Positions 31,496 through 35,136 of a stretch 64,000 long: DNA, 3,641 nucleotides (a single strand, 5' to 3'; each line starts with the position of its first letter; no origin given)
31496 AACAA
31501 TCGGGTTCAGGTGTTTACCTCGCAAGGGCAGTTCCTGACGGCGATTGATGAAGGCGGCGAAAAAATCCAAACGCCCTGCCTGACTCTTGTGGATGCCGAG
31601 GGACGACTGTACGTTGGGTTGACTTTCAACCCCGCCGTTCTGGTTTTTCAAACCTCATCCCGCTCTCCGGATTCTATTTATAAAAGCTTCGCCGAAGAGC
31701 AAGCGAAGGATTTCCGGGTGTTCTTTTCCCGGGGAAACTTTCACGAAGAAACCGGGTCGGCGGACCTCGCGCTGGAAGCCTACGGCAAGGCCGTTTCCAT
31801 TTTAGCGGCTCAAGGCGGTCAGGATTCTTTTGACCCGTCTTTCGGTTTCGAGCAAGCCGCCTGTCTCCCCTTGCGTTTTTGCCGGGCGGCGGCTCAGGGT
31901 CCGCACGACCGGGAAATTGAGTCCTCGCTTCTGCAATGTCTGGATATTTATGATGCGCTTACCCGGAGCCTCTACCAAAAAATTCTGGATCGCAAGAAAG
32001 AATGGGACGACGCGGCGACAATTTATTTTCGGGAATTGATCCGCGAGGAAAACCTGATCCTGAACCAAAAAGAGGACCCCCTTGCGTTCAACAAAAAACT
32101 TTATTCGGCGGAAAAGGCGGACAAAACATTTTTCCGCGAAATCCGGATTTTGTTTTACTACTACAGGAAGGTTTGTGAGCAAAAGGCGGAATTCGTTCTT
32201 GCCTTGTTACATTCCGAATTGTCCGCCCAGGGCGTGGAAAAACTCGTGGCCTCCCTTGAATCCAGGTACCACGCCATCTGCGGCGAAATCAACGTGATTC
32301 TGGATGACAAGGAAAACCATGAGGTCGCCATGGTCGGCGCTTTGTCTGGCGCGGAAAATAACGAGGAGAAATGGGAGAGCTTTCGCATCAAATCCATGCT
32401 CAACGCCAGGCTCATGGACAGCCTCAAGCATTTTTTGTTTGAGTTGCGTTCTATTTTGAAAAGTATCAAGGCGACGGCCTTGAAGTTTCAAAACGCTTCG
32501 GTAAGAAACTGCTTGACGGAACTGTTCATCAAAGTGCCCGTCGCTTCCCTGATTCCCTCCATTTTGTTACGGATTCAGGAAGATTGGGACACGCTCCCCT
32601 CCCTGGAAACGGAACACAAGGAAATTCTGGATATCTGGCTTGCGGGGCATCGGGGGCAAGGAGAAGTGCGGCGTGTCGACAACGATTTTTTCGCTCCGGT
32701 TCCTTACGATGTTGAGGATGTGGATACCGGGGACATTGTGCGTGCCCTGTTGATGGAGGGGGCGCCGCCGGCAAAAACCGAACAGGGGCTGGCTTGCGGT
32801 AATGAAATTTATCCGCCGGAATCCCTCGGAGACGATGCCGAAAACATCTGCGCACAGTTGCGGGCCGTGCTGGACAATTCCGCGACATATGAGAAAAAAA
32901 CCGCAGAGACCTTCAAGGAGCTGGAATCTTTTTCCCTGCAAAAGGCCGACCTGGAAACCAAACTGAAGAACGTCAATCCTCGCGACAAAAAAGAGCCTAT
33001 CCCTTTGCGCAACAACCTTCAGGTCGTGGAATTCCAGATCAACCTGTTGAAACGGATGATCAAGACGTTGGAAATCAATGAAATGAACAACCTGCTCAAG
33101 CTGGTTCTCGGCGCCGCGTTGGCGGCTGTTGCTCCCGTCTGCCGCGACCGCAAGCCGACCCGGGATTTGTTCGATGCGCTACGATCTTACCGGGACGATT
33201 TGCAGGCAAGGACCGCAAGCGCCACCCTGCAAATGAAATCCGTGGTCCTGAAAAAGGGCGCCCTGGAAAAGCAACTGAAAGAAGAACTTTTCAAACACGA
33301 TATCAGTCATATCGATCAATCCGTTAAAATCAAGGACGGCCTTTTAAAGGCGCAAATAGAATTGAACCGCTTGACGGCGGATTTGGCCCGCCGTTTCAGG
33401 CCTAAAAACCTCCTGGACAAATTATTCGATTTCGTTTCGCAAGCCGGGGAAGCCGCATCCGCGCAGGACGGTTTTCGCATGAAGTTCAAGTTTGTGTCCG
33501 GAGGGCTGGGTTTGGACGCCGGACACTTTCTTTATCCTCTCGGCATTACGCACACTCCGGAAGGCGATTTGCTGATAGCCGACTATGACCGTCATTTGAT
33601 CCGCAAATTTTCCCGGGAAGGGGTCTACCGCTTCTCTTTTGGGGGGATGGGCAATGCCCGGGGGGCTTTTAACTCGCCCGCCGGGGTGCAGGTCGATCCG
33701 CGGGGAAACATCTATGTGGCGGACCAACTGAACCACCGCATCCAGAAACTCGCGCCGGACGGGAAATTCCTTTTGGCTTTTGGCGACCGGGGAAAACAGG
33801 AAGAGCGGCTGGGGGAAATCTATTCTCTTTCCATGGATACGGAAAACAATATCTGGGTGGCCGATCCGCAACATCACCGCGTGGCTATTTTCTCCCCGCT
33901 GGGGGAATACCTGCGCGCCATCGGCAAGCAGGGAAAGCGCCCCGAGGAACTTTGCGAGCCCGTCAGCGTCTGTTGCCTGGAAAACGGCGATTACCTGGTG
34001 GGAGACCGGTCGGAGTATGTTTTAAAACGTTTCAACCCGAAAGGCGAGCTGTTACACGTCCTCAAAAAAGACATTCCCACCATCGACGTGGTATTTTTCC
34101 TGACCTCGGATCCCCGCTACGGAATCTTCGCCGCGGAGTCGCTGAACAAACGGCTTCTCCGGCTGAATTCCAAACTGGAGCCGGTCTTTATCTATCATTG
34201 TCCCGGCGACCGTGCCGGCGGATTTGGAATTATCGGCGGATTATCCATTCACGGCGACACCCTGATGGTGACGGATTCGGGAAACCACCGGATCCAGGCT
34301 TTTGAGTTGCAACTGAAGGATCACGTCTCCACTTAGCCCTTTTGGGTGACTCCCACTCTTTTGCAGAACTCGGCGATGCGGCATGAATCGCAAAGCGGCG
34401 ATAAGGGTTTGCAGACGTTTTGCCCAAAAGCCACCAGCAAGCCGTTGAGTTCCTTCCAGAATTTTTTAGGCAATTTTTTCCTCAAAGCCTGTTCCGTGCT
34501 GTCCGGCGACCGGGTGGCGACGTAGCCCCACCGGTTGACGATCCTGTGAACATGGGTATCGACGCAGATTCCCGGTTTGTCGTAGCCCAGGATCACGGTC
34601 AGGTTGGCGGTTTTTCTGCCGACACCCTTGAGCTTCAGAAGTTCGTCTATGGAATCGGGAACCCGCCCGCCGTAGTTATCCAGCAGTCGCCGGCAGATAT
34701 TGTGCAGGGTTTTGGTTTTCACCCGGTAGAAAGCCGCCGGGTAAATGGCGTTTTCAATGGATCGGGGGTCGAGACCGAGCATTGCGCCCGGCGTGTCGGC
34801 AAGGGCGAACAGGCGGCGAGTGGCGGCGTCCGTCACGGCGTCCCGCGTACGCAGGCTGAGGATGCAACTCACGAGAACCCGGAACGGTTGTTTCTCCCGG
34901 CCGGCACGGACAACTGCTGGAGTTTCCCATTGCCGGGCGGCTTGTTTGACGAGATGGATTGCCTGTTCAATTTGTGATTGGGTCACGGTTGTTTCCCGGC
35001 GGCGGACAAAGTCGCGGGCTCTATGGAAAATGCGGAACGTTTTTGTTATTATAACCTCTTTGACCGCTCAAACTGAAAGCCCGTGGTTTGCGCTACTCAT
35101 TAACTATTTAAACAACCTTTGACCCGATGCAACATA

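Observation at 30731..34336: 1201-aa cytoplasmic-looking protein with two NHL propellers bracketing a roughly 600-aa coiled-coil/helical core, at the end of the cluster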

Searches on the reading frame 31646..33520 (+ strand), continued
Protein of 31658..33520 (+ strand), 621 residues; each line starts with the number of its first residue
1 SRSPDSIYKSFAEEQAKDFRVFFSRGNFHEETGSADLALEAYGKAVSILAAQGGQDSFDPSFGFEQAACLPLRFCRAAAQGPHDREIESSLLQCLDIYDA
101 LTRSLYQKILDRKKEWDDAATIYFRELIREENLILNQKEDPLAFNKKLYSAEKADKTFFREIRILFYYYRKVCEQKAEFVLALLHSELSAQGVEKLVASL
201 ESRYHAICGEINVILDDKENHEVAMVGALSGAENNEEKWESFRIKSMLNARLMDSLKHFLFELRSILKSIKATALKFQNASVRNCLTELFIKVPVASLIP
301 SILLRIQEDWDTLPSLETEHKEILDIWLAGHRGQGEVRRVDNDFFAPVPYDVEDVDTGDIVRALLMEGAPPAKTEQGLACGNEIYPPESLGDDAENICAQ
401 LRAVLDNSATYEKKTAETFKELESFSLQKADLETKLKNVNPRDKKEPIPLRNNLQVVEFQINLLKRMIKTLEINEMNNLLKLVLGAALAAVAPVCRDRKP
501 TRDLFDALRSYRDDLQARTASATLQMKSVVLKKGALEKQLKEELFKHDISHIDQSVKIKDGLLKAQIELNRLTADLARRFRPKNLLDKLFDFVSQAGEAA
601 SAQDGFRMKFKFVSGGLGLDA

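Call 45: search_protein_families(library=pfam, alignment_id=A3, max_evalue=1)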
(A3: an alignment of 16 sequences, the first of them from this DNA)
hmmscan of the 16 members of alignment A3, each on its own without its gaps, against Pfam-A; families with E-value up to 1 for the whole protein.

A. member 1, seq(616 aa): 1 family
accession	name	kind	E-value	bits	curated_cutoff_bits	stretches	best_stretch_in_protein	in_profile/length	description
PF11365.13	SOGA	-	0.21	13.1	31.1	1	415-477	26-89/94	Protein SOGA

B. families by the number of members that match (of 16 scanned): 33 families (the first 25 are shown)
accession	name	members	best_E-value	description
PF07719.23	TPR_2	4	0.0012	Tetratricopeptide repeat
PF13181.12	TPR_8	2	0.00022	Tetratricopeptide repeat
PF00515.34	TPR_1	2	0.018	Tetratricopeptide repeat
PF13428.12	TPR_14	2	0.17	Tetratricopeptide repeat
PF14893.12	PNMA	1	0.00075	PNMA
PF22276.1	SlmA-like_C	1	0.0018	Tetracyclin repressor-like, C-terminal domain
PF13432.12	TPR_16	1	0.0042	Tetratricopeptide repeat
PF24423.1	OVT1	1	0.0048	Major antigen, helical domain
PF13176.12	TPR_7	1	0.0048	Tetratricopeptide repeat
PF13371.12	TPR_9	1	0.011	Tetratricopeptide repeat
PF07875.18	Coat_F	1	0.026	Coat F domain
PF02016.21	Peptidase_S66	1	0.026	LD-carboxypeptidase N-terminal domain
PF09986.15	DUF2225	1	0.031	Uncharacterized protein conserved in bacteria (DUF2225)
PF18327.6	PRODH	1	0.041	Proline utilization A proline dehydrogenase N-terminal domain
PF13431.12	TPR_17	1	0.044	Tetratricopeptide repeat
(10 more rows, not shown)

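Call 58: predict_structure(alignment_id=A3)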
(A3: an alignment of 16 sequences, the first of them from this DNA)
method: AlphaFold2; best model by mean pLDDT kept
length: 616 residues; sequences in the alignment: 16
mean_pLDDT: 88.3   pTM: 0.87
mean pLDDT of the five models: 88.3, 86.8, 86.2, 86.1, 85.8
residues with pLDDT >= 90: 405; 70-90: 173; 50-70: 23; < 50: 15
segments of 3 or more residues with pLDDT < 50: 603-616
pLDDT, mean of each block of 10 residues (from residue 1): 72 89 92 91 93 77 71 93 81 92 91 93 94 91 83 96 94 94 93 93 96 94 93 73 88 92 95 95 92 93 94 89 93 79 85 83 89 87 90 83 93 93 95 93 88 92 94 92 92 87 91 95 93 95 86 77 91 91 90 89 41 39
secondary structure, 60 per line:
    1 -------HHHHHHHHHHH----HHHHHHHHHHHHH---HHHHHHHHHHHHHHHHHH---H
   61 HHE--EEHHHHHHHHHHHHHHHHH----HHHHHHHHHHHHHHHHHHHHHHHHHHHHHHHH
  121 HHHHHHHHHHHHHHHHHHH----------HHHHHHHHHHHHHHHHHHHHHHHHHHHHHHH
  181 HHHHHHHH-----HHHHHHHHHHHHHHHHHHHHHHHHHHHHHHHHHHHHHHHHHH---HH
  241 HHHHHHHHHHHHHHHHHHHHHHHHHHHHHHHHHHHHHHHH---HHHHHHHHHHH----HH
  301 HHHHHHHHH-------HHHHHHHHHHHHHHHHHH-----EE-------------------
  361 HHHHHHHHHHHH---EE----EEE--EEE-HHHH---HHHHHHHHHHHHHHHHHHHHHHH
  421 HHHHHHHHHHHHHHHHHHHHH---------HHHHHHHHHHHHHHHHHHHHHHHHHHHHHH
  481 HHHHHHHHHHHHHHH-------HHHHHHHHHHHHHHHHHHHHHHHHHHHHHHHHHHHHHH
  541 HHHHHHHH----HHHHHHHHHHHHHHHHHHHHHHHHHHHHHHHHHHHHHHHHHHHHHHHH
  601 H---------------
elements in order: H8-18 H23-35 H39-56 H68-84 H89-139 H150-188 H194-235 H239-280 H284-294 H299-309 H317-334 H361-372 E382-384 E387-389 H391-394 H398-441 H451-495 H503-548 H553-601

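Call 60: fold_search(model_id=the predicted structure, library=pdb)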
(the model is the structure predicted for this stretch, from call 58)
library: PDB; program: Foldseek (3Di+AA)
matches with E <= 10: 739; with E <= 0.001: 0
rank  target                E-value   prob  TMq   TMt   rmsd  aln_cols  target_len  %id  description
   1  9nfk                  9.9e-03  0.47  0.13  0.10  37.2       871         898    9  Tuna P-glycoprotein Apo Conformation 3 (released 2025-06-04)
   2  7mnm_A                2.0e-02  0.28  0.10  0.09  30.0       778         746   10  Crystal structure of the N-terminal domain of NUP358/RanBP2 (residues 1-752) T585M mutant in complex with Fab fragment (released 2022-06-15)
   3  9nfm                  2.1e-02  0.21  0.10  0.07  38.4       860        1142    9  Tuna P-glycoprotein bound to DDT (released 2025-06-04)
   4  7tdz_M                2.2e-02  0.25  0.10  0.09  30.6       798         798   11  Cryo-EM model of protomer of the cytoplasmic ring of the nuclear pore complex from Xenopus laevis (released 2022-06-22)
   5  5c6g_C                2.3e-02  0.21  0.10  0.10  27.1       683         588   12  Structural Insights into the Scc2-Scc4 Cohesin Loader (released 2015-08-05)
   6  7tbm_c1               2.4e-02  0.41  0.13  0.11  28.9       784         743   10  Composite structure of the dilated human nuclear pore complex (NPC) generated with a 37A in situ cryo-ET map of CD4+  (released 2022-06-15)
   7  4buj_B                2.4e-02  0.30  0.10  0.06  27.7       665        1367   12  Crystal structure of the S. cerevisiae Ski2-3-8 complex (released 2013-08-28)
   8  9hcj_C0               2.5e-02  0.87  0.21  0.11  26.5       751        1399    9  D. discoideum nuclear pore complex (released 2024-12-25)
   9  6wg3_D                3.2e-02  0.60  0.16  0.12  28.6       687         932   12  Cryo-EM structure of human Cohesin-NIPBL-DNA complex (released 2020-05-20)
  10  5nnp_A                3.2e-02  0.15  0.08  0.08  34.3       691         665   11  Structure of Naa15/Naa10 bound to HypK-THB (released 2017-06-14)
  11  8cwy_A                3.8e-02  0.80  0.17  0.21  22.6       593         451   11  Accurate computational design of genetically encoded 3D protein crystals (released 2023-11-01)
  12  6yj6_A                3.8e-02  0.23  0.11  0.09  29.1       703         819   12  Structure of the TFIIIC subcomplex tauA (released 2020-09-16)
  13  8izp                  4.1e-02  0.33  0.14  0.08  35.6       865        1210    9  Multidrug resistance-associated protein 3 (released 2024-04-10)
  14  9hvq_Q                4.4e-02  0.18  0.08  0.07  32.0       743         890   11  Structure of the transcribing Pol II-DSIF-PAF-SPT6-RECQL5 complex (released 2025-07-16)
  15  9ep3_A                5.4e-02  0.51  0.17  0.12  32.1       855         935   10  Structure of the SA2/SCC1/WAPL complex (released 2025-10-01)
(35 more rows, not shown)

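Call 85: list_cluster_members(proteins=[P0004, P0005, P0006, P0007, P0008, P0012, P0013, P0015, P0024, P0025])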
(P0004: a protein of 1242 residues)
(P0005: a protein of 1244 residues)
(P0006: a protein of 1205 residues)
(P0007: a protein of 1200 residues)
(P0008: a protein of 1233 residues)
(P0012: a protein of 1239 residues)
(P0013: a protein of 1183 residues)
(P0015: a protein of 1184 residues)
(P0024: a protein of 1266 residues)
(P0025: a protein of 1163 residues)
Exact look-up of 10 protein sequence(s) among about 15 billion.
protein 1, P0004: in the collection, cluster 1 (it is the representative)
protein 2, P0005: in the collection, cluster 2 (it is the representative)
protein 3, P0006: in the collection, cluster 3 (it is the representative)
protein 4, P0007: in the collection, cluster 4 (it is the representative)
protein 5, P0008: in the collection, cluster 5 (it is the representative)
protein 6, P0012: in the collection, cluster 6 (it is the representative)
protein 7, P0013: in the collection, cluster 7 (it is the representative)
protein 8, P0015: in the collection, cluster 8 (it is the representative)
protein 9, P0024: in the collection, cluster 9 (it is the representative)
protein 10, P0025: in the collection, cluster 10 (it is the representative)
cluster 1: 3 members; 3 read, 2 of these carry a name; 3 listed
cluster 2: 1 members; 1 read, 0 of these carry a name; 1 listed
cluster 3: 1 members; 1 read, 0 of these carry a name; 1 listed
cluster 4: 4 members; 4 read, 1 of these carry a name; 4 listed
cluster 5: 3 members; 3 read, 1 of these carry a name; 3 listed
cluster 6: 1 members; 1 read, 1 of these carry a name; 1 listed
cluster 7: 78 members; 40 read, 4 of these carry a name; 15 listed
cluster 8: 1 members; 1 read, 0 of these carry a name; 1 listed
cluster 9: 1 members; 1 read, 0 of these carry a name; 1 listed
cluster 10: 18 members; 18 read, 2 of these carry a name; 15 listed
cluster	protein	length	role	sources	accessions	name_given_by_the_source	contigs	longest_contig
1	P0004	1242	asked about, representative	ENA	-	-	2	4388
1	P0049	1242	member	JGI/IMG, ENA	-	DNA-binding beta-propeller fold protein YncE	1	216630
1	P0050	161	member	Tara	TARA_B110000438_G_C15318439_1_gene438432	strand:- start:72 stop:557 length:486 start_codon:yes stop_codon:yes gene_type:complete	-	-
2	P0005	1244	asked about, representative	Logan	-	-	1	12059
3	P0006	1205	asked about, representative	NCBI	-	-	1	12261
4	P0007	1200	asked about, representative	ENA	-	-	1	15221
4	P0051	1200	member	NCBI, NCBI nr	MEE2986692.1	MAG: hypothetical protein VX667_02765 [Nitrospinota bacterium] | hypothetical protein [Nitrospinota bacterium]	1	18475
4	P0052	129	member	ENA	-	-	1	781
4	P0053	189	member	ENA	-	-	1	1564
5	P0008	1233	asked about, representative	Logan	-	-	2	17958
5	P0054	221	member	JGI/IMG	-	hypothetical protein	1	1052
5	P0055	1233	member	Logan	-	-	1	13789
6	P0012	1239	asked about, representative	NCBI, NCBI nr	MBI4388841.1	MAG: NHL repeat-containing protein [Nitrospinae bacterium] | NHL repeat-containing protein [Nitrospinota bacterium]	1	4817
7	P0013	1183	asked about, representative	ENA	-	-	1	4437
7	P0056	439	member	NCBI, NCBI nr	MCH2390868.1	MAG: NHL repeat-containing protein, partial [Nitrospinales bacterium] | NHL repeat-containing protein [Nitrospinales bacterium]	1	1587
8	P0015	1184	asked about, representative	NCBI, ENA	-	-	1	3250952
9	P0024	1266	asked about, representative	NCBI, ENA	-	-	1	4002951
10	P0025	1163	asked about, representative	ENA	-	-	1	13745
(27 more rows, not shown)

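Call 93: fold_search(model_id=the predicted structure, library=viral)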
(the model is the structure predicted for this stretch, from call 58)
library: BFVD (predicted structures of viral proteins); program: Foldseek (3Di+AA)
matches with E <= 10: 284; with E <= 0.001: 0
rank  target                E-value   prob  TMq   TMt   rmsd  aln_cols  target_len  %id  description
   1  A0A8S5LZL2            4.8e-03  0.85  0.16  0.09  38.5       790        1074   11  Chromosome segregation protein [Siphoviridae sp. ctM7c3]
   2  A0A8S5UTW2            2.4e-02  0.44  0.12  0.11  26.6       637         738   11  Uncharacterized protein [Myoviridae sp. ctYA416]
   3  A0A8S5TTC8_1          4.5e-02  0.35  0.12  0.06  33.0       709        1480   10  NlpC/P60 family [Siphoviridae sp. ct5jB2]
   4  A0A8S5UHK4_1          6.7e-02  0.28  0.13  0.09  32.0       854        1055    9  Trimeric coiled-coil viral fiber [Siphoviridae sp. ctZd434]
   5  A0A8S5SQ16            7.9e-02  0.41  0.15  0.07  42.4       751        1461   13  Uncharacterized protein [Siphoviridae sp. ctqSm5]
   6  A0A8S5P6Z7            8.2e-02  0.09  0.08  0.05  34.9       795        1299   10  Minor tail protein [Siphoviridae sp. ctsUY14]
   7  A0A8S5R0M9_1          8.8e-02  0.23  0.13  0.11  27.1       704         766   13  Chromosome segregation ATPase [Siphoviridae sp. ctyvQ1]
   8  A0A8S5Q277            1.1e-01  0.33  0.14  0.10  31.8       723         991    8  Uncharacterized protein [Siphoviridae sp. ctLqe90]
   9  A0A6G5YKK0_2          1.6e-01  0.11  0.08  0.06  47.7       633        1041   13  (no name in the UniProt tables at hand)
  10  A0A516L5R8            1.7e-01  0.33  0.14  0.13  37.5       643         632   10  (no name in the UniProt tables at hand)
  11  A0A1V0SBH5            1.7e-01  0.25  0.16  0.14  29.2       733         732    9  U-box domain protein [Catovirus CTV1]
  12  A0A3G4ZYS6            2.3e-01  0.41  0.12  0.20  27.4       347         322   10  Uncharacterized protein [Faunusvirus sp.]
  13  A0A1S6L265            2.4e-01  0.21  0.12  0.17  26.6       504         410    9  (no name in the UniProt tables at hand)
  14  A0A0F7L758            2.4e-01  0.14  0.11  0.09  45.9       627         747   10  Uncharacterized protein [uncultured marine virus]
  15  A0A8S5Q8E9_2          2.6e-01  0.51  0.16  0.09  44.4       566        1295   11  Minor tail protein [Siphoviridae sp. ctdVv30]
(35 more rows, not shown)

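Call 94: search_protein_families(library=pfam, proteins=[L008:4273-5760:+, L010:666-1727:+, L003:14993-15562:+, L003:12661-14283:-], max_evalue=0.01)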
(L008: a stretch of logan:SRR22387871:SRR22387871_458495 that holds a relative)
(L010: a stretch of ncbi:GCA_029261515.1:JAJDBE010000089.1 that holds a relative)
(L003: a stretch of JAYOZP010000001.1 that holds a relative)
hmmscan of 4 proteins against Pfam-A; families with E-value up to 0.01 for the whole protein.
L008:4273-5760:+ (495 aa): 2 families
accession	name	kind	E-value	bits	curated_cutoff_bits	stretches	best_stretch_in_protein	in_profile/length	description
PF04055.27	Radical_SAM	-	3.5e-06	27.7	29.5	1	76-232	5-162/166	Radical SAM superfamily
PF07719.23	TPR_2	-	0.0064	17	27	0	431-459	3-31/34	Tetratricopeptide repeat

L010:666-1727:+ (353 aa): 4 families
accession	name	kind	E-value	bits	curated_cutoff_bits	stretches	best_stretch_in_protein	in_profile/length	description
PF08003.17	Methyltransf_9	-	7.4e-07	28.9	23.8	1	157-263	104-213/315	Protein of unknown function (DUF1698)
PF13847.12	Methyltransf_31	-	5.7e-05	23.3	27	1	168-250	4-89/145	Methyltransferase domain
PF08242.18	Methyltransf_12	-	0.0051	18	30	0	172-260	1-90/98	Methyltransferase domain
PF13649.12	Methyltransf_25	-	0.0084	17.2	27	0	171-252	1-81/97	Methyltransferase domain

L003:14993-15562:+ (189 aa): 1 family
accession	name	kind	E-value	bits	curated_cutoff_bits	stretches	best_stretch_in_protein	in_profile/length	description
PF07603.17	Lcl_C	-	2.1e-09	38.1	34.9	1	66-186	11-117/117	Lcl C-terminal domain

L003:12661-14283:- (540 aa): 10 families
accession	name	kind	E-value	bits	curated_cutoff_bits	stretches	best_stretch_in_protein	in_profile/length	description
PF00023.36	Ank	-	1.6e-104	336.2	21.1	11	259-289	2-32/33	Ankyrin repeat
PF12796.13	Ank_2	-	1.3e-99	327.3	27.3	8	197-288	1-89/90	Ankyrin repeats (3 copies)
PF13637.12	Ank_4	-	1.2e-84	276.7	22.7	11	65-114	1-50/50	Ankyrin repeats (many copies)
PF13857.12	Ank_5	-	2.2e-67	222.7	27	7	250-298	7-55/56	Ankyrin repeats (many copies)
PF13606.12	Ank_3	-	2.5e-65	208.1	22.3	6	259-287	2-30/30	Ankyrin repeat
PF24521.3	Ank_KRIT1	-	1e-17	64.7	80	2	96-154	48-111/149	KRIT1 ankyrin-repeats domain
PF23745.1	ANK_LRRK2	-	8.3e-12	45.5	27.5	0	147-217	18-88/130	LRRK2 ANK repeat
PF23166.1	Ig_N_CWD1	-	0.00069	20.2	27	0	184-207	26-51/121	Alpha-glucan water dikinase 1 Ig-like N-terminal domain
PF24407.1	HTH_upst_double_PIN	-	0.0011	19.7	27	0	484-507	23-46/70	HTH_upstream_double_PIN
PF18029.7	Glyoxalase_6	-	0.0012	20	23.6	0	307-358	43-90/106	Glyoxalase-like domain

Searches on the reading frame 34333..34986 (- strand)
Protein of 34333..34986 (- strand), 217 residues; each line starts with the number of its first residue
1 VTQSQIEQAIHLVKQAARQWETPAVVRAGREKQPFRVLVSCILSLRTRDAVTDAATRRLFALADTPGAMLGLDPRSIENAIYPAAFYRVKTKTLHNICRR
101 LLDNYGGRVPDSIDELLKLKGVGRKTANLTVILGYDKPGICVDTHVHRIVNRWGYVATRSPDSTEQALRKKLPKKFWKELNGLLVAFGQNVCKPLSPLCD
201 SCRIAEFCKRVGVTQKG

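Call 5: search_protein_families(library=pfam, proteins=[window:34333-34986:-], max_evalue=0.001)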
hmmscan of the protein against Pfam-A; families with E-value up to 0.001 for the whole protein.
window:34333-34986:- (217 aa): 2 families
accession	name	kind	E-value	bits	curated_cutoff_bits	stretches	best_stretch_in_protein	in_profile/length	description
PF00730.31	HhH-GPD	-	9.8e-23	81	26.2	1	39-174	1-108/108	HhH-GPD superfamily base excision DNA repair protein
PF00633.29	HHH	-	4.4e-08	33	24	1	105-128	2-25/30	Helix-hairpin-helix motif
